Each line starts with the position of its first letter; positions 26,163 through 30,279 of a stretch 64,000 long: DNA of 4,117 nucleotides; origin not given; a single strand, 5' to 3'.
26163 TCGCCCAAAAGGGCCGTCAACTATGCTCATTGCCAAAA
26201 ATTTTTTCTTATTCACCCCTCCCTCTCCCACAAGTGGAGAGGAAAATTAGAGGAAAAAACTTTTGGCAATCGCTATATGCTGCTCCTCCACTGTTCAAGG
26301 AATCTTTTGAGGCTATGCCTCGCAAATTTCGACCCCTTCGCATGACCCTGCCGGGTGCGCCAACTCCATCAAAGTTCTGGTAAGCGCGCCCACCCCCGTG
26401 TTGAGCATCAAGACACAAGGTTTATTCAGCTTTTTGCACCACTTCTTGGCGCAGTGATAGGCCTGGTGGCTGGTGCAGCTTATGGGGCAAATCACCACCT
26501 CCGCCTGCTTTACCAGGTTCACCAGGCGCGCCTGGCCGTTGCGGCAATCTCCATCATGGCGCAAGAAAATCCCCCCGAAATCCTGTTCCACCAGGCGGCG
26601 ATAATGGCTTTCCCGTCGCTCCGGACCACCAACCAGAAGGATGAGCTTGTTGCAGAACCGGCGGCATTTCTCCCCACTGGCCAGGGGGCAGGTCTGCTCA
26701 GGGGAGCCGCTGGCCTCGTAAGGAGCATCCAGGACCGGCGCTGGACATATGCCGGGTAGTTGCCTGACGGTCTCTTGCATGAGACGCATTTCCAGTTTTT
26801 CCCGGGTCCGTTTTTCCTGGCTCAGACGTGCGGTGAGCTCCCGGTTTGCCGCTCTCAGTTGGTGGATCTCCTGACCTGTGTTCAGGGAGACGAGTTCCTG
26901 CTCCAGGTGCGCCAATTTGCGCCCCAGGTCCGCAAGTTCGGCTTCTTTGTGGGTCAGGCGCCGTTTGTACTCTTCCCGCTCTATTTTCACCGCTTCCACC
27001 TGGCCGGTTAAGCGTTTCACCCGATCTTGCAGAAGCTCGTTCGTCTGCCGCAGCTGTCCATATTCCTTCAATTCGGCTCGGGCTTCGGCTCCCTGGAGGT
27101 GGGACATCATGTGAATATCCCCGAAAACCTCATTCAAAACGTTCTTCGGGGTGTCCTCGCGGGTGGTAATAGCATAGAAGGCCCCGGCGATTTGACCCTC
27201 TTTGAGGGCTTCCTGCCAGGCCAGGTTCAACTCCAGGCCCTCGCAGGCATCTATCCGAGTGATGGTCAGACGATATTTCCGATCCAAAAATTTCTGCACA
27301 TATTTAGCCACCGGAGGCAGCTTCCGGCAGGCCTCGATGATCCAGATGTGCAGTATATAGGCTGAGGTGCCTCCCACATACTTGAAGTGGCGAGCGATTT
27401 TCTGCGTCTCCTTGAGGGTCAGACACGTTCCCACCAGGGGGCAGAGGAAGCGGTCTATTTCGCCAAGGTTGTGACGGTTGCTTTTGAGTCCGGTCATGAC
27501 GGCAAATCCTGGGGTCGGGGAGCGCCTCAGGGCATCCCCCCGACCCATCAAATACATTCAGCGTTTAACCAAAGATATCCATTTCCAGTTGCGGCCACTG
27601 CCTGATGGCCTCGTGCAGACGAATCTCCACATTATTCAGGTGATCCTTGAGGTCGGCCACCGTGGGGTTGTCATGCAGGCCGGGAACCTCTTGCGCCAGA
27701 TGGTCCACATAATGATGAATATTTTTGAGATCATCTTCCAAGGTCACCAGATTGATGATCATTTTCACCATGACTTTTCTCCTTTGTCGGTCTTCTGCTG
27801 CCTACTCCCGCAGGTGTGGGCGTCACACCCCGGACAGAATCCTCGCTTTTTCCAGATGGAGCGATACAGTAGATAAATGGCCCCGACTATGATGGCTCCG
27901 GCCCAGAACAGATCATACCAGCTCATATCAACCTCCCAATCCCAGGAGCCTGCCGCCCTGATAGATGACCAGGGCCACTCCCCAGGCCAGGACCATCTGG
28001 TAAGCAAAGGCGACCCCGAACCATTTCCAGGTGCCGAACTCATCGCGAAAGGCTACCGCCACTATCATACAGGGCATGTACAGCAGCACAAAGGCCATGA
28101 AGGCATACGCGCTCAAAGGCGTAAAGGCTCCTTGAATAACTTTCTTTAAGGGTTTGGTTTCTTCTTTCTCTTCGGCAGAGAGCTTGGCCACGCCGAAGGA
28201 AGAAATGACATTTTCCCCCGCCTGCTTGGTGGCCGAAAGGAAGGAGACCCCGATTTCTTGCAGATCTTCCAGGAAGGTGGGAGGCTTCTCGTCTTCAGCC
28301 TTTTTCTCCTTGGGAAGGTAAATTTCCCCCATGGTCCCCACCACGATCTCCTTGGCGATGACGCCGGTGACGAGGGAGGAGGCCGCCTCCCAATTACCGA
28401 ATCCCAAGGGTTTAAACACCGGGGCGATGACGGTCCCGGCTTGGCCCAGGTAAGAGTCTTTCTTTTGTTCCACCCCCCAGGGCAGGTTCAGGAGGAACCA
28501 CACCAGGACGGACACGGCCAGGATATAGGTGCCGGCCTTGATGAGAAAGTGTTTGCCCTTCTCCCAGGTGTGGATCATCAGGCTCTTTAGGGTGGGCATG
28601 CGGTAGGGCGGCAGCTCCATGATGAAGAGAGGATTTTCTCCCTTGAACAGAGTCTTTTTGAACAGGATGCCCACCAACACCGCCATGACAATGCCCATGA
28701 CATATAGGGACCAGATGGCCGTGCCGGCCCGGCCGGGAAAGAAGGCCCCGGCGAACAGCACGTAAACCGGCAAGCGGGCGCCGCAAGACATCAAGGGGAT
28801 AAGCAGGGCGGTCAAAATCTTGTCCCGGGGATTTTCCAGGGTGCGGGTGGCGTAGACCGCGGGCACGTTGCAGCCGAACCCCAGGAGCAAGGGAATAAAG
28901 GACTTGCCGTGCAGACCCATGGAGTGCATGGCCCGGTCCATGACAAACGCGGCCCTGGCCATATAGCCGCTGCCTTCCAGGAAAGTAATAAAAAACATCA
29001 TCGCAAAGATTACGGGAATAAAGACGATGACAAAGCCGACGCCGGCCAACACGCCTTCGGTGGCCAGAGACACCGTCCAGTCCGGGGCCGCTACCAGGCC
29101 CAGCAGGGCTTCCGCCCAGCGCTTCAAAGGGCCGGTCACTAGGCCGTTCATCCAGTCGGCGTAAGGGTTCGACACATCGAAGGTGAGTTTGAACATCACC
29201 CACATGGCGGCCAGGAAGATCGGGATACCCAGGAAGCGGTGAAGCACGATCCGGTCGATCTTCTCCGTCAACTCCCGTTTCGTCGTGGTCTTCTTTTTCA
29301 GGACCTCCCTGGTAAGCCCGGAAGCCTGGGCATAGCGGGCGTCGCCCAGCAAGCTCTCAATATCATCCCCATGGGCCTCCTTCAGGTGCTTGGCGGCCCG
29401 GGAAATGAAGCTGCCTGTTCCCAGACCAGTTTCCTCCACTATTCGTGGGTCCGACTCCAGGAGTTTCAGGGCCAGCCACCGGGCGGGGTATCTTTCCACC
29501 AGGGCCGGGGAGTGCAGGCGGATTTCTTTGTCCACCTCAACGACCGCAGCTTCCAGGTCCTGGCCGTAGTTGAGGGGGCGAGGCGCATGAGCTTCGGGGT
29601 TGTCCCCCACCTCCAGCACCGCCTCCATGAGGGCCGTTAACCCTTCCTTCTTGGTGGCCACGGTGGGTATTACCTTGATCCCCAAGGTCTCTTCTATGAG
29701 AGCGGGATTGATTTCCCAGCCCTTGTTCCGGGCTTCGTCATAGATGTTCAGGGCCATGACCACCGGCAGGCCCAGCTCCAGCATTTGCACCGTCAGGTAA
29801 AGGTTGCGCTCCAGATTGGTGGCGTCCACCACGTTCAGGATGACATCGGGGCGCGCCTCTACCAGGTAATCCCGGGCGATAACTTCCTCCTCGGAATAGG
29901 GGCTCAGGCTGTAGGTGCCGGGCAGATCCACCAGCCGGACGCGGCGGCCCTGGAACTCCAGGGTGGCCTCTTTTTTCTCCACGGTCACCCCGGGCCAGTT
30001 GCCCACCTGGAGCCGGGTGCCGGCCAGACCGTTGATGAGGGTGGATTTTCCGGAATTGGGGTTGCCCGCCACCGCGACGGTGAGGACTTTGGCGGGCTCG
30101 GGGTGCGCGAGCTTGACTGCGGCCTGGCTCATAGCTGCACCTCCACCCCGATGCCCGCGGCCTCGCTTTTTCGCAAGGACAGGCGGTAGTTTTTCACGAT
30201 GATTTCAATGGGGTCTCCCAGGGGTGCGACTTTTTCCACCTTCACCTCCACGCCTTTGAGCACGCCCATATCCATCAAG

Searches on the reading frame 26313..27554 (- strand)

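Call 17: search_protein_families(library=pfam, proteins=[window:26313-27554:-], max_evalue=0.001)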
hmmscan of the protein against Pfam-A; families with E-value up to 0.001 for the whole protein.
window:26313-27554:- (413 aa): 1 family
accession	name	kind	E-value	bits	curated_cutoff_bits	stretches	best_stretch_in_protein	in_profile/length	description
PF10087.14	DUF2325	-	2.2e-21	76.2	33.6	1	305-397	2-93/94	Uncharacterized protein conserved in bacteria (DUF2325)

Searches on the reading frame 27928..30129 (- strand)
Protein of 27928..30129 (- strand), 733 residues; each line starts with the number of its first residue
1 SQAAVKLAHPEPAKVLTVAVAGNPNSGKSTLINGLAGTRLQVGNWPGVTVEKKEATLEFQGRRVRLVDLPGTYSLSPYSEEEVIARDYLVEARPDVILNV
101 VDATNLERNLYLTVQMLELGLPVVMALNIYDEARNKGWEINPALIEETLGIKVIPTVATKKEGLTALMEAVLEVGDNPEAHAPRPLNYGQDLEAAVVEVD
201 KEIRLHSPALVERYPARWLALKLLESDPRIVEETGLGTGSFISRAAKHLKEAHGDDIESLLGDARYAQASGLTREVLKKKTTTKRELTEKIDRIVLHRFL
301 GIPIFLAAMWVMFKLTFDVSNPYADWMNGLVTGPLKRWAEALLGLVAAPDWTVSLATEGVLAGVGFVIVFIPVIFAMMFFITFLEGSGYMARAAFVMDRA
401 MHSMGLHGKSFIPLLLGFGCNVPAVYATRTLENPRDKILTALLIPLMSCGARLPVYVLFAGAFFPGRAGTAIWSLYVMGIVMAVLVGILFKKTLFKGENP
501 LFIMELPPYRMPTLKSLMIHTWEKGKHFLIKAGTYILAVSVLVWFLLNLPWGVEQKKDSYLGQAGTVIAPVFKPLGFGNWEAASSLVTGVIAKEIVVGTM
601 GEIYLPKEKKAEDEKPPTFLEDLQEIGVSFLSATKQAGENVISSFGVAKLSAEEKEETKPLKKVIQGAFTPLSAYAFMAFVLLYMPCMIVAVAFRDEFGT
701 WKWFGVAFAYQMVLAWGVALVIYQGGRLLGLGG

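Call 17: search_protein_families(library=pfam, proteins=[window:27928-30129:-], max_evalue=0.001)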
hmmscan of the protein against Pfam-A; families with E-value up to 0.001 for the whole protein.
window:27928-30129:- (733 aa): 8 families
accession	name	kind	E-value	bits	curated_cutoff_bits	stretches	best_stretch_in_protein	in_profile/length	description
PF02421.24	FeoB_N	-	2.2e-65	219.4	27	1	17-170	2-155/156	Ferrous iron transport protein B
PF07670.19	Gate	-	6.1e-44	149.2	29.6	2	367-463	1-104/104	Nucleoside recognition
PF07664.17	FeoB_C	-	2.3e-23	82.1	26.6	1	472-524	1-54/54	Ferrous iron transport protein B C terminus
PF01926.29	MMR_HSR1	-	3.1e-21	76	21.9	1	17-128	1-112/113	50S ribosome-binding GTPase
PF17910.6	FeoB_Cyto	-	2.2e-18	66.9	23.4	1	188-278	1-90/90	FeoB cytosolic helical domain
PF00009.33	GTP_EFTU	-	5.9e-06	26.4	26.5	1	44-173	51-184/188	Elongation factor Tu GTP binding domain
PF00350.29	Dynamin_N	-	2.8e-05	24.7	27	0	18-41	1-25/168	Dynamin family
PF09439.16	SRPRB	-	0.00038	20.3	25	1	17-113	5-92/178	Signal recognition particle receptor beta subunit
